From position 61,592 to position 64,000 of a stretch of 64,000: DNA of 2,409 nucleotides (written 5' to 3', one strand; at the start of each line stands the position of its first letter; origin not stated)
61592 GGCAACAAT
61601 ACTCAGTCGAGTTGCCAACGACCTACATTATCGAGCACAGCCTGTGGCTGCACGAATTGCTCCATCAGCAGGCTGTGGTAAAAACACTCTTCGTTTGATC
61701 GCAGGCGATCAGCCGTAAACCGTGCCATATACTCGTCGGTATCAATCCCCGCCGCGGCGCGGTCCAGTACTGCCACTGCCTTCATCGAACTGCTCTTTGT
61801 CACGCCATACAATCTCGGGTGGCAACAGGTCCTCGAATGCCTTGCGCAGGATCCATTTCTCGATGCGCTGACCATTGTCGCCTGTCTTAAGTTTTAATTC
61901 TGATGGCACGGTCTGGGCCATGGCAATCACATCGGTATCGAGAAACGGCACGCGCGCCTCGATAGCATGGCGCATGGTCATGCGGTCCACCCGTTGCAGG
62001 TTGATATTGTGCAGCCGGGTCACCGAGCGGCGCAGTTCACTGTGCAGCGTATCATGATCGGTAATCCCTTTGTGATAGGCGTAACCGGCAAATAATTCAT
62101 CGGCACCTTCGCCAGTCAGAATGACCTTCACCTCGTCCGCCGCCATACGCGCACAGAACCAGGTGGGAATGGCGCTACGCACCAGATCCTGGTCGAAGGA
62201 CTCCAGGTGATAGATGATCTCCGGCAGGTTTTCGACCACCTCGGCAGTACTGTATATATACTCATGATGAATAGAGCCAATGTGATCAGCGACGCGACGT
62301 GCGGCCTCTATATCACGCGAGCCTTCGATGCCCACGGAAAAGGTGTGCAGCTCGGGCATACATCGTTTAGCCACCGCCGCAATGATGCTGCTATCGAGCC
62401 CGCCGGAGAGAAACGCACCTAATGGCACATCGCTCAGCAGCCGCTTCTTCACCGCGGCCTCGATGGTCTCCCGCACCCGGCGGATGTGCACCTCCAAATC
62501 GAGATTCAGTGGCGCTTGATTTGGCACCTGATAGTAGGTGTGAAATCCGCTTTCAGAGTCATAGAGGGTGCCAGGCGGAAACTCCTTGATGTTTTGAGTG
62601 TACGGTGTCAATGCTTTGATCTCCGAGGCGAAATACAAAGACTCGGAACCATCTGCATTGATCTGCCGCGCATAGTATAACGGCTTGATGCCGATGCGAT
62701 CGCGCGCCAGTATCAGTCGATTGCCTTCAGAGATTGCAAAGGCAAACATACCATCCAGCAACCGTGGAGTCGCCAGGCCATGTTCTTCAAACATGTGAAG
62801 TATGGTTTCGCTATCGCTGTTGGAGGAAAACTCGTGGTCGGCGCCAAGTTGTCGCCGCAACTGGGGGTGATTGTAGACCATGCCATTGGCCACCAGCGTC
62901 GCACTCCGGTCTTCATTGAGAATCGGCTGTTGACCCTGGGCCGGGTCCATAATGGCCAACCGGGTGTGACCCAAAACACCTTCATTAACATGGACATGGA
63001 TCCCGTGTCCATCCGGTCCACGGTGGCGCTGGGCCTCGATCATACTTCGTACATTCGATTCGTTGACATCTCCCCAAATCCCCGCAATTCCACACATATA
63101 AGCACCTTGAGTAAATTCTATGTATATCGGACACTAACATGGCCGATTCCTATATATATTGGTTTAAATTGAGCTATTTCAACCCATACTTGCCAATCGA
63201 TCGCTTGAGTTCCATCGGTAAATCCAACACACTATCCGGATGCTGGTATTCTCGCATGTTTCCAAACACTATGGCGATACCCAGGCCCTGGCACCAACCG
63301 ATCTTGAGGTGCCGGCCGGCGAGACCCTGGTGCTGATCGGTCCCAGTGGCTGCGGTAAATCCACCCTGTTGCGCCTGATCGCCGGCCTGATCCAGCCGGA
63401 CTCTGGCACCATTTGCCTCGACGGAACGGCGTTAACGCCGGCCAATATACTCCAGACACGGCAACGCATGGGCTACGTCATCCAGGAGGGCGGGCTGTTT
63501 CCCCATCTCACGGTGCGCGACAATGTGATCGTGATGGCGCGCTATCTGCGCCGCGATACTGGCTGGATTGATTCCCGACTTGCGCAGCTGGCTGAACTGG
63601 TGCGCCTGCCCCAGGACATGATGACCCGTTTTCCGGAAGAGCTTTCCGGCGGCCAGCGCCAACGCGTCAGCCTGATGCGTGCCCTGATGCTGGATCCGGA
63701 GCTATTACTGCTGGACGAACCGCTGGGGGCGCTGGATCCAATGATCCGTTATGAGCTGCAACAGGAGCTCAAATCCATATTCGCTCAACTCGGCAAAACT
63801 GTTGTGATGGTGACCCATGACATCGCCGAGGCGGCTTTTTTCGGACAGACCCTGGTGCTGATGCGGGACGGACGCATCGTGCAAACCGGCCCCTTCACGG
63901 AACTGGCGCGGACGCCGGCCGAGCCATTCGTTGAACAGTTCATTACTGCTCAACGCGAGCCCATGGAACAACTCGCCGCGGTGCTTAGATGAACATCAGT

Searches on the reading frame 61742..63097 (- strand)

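Call 86: search_protein_families(library=pfam, proteins=[window:61742-63097:-], max_evalue=0.001)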
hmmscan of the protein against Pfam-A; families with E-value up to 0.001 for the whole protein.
window:61742-63097:- (451 aa): 4 families
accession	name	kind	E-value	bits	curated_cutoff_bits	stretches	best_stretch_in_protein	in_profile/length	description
PF00733.27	Asn_synthase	-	9.3e-79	266.1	21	2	208-343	2-139/354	Asparagine synthase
PF13537.11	GATase_7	-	2e-37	128.4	25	1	44-164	1-122/123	Glutamine amidotransferase domain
PF13522.11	GATase_6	-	2e-32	112.4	27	1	28-159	1-130/130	Glutamine amidotransferase domain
PF02540.23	NAD_synthase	-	0.0001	22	21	1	205-340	2-138/242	NAD synthase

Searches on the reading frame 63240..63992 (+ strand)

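Call 86: search_protein_families(library=pfam, proteins=[window:63240-63992:+], max_evalue=0.001)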
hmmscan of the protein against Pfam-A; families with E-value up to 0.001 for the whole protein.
window:63240-63992:+ (250 aa): 8 families
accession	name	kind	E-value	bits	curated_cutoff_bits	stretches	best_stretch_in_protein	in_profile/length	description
PF00005.33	ABC_tran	-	6.9e-39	134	25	1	19-162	3-136/137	ABC transporter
PF07728.20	AAA_5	-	1.7e-07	31.8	22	1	30-75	2-47/139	AAA domain (dynein-related subfamily)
PF13304.12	AAA_21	-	3e-07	31.3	27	0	31-52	3-24/304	AAA domain, putative AbiEii toxin, Type IV TA system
PF09818.15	ABC_ATPase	-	0.00015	21.4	23.2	0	132-179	155-202/283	P-loop domain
PF22039.1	HUTI_composite_bact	-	0.00033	20.7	25.5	1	206-224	3-21/26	Imidazolonepropionase-like composite domain, bacteria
PF13191.12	AAA_16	-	0.00042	21.3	32.6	0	27-83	24-85/167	AAA ATPase domain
PF13401.12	AAA_22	-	0.00056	20.7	27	0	30-73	8-33/130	AAA domain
PF03193.22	RsgA_GTPase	-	0.0008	19.7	30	0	26-50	105-129/174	RsgA GTPase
